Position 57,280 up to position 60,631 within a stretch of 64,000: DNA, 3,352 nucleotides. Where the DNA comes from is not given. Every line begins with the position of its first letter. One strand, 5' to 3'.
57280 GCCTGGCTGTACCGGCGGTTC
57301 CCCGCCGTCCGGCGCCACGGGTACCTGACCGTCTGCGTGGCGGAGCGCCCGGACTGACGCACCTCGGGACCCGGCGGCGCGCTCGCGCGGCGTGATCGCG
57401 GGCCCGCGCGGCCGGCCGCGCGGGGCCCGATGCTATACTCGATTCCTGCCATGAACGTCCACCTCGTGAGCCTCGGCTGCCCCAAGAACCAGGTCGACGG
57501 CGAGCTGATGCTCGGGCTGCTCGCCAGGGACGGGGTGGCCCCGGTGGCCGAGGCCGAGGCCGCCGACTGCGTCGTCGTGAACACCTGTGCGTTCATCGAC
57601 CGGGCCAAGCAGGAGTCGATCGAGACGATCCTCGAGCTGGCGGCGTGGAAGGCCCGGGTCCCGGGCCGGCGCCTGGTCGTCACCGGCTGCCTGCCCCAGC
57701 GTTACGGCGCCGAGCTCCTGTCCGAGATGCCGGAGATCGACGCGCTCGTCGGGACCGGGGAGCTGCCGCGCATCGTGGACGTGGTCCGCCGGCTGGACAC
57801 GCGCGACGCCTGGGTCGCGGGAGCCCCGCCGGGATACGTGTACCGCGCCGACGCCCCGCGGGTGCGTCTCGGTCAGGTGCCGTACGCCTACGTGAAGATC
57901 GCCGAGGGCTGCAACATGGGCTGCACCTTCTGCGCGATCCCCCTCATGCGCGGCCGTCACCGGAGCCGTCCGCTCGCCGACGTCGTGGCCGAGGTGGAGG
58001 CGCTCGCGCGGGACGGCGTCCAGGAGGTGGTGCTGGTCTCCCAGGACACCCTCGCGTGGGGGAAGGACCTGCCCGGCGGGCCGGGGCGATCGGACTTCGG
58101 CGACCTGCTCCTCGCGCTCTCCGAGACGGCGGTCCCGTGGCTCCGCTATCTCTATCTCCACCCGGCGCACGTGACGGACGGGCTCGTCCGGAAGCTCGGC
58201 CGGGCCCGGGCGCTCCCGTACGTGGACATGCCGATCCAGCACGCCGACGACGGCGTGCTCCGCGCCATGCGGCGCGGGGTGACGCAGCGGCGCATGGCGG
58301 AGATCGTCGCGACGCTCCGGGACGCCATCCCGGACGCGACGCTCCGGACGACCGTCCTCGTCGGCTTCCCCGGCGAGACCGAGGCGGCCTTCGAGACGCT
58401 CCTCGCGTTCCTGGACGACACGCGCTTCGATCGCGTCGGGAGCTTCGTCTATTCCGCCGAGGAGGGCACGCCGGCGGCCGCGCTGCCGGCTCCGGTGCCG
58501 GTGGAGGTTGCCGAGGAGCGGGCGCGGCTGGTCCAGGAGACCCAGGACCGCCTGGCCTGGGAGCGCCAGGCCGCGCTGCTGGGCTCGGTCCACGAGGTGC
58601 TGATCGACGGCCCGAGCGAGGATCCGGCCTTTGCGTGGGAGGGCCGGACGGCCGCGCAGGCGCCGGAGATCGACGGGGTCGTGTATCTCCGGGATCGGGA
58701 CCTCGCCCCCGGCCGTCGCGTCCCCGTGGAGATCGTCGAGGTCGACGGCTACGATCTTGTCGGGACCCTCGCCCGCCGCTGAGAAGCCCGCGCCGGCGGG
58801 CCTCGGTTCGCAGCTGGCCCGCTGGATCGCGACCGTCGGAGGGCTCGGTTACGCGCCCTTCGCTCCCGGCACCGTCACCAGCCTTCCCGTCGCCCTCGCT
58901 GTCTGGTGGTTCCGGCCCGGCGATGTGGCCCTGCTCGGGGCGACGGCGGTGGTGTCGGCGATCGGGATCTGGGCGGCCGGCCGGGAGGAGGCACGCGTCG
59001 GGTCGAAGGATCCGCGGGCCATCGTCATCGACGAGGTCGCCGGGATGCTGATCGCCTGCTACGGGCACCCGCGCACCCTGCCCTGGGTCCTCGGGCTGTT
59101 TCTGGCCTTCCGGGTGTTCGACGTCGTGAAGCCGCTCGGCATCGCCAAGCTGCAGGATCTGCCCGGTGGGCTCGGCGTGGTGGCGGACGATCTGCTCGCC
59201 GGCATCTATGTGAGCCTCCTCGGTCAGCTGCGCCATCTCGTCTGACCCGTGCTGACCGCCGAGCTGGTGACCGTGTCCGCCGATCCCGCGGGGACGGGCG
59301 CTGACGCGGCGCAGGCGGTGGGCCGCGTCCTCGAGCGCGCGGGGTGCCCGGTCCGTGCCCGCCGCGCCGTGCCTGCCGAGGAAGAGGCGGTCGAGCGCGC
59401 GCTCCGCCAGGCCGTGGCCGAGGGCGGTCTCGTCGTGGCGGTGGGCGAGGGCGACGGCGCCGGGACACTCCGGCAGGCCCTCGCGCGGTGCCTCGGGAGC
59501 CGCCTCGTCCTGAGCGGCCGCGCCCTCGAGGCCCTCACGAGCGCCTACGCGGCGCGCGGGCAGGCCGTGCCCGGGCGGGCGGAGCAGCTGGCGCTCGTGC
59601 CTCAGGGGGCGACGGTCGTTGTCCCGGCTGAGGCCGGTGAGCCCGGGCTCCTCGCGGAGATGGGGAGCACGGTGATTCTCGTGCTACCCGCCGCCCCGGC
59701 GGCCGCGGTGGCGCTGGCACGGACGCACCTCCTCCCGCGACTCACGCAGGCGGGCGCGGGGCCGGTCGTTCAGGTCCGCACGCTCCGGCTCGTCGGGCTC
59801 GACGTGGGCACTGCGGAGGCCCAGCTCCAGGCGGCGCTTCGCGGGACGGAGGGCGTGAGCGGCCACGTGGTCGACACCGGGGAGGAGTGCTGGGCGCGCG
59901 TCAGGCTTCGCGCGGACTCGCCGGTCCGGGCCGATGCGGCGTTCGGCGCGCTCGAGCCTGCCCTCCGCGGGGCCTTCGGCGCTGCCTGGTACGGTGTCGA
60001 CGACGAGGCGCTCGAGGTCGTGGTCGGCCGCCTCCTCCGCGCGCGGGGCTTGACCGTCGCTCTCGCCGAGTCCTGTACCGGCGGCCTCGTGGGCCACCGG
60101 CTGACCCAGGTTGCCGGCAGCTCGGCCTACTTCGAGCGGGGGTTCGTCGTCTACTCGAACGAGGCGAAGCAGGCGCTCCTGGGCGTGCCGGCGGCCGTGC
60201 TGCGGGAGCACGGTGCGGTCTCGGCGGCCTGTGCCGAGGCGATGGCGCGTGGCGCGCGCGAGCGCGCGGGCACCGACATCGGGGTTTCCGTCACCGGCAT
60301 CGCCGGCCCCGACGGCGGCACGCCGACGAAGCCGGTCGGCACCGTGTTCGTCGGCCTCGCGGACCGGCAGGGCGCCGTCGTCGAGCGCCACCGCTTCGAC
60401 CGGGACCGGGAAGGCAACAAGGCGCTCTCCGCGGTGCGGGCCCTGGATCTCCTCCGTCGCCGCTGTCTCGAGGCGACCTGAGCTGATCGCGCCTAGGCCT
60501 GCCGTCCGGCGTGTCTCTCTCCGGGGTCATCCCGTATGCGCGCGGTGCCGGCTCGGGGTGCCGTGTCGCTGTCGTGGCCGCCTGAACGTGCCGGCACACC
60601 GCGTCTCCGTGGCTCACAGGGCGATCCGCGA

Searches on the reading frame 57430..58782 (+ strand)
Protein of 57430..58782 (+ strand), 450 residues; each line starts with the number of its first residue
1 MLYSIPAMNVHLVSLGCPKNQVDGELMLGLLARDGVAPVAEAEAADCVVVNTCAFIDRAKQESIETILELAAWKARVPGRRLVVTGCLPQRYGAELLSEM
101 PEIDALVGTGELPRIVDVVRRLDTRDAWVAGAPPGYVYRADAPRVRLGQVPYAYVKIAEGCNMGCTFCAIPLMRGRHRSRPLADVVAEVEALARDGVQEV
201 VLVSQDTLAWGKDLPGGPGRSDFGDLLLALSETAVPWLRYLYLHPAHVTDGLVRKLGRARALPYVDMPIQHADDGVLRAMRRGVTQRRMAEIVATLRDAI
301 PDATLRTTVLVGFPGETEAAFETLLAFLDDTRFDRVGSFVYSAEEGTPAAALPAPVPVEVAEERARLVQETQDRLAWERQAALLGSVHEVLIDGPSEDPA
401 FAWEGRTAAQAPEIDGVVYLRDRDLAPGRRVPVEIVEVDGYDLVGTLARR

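Call 36: search_protein_families(library=pfam, proteins=[window:57430-58782:+], max_evalue=0.001)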
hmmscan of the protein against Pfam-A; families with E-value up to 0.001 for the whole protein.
window:57430-58782:+ (450 aa): 3 families
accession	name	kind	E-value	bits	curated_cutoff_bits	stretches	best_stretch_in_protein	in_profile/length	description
PF00919.26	UPF0004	-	6.2e-27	93.9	27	1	10-108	2-98/98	Uncharacterized protein family UPF0004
PF04055.27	Radical_SAM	-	7.3e-25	88.5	29.5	1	156-328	2-166/166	Radical SAM superfamily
PF18693.7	TRAM_2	-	1.1e-15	58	27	1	385-446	2-61/63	TRAM domain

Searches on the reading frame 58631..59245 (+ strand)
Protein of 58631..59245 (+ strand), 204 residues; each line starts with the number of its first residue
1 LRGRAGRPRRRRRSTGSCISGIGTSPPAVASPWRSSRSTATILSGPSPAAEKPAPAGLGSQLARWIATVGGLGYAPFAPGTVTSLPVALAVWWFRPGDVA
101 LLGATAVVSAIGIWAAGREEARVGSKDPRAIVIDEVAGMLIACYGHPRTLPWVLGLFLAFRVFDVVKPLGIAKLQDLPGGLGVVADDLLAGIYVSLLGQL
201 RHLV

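Call 36: search_protein_families(library=pfam, proteins=[window:58631-59245:+], max_evalue=0.001)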
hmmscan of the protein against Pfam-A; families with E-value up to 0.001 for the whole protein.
window:58631-59245:+ (204 aa): 1 family
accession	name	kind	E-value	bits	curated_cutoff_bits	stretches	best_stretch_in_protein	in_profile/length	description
PF04608.18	PgpA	-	5.2e-37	127.4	28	1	65-200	1-139/141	Phosphatidylglycerophosphatase A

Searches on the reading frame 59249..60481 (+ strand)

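Call 36: search_protein_families(library=pfam, proteins=[window:59249-60481:+], max_evalue=0.001)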
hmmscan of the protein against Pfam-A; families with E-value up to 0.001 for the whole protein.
window:59249-60481:+ (410 aa): 2 families
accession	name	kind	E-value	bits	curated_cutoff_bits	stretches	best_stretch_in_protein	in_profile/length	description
PF02464.23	CinA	-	6.7e-60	201.6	23.5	1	253-405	2-154/155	Competence-damaged protein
PF00994.29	MoCF_biosynth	-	2.4e-06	27.8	26.6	1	21-166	19-143/144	Probable molybdopterin binding domain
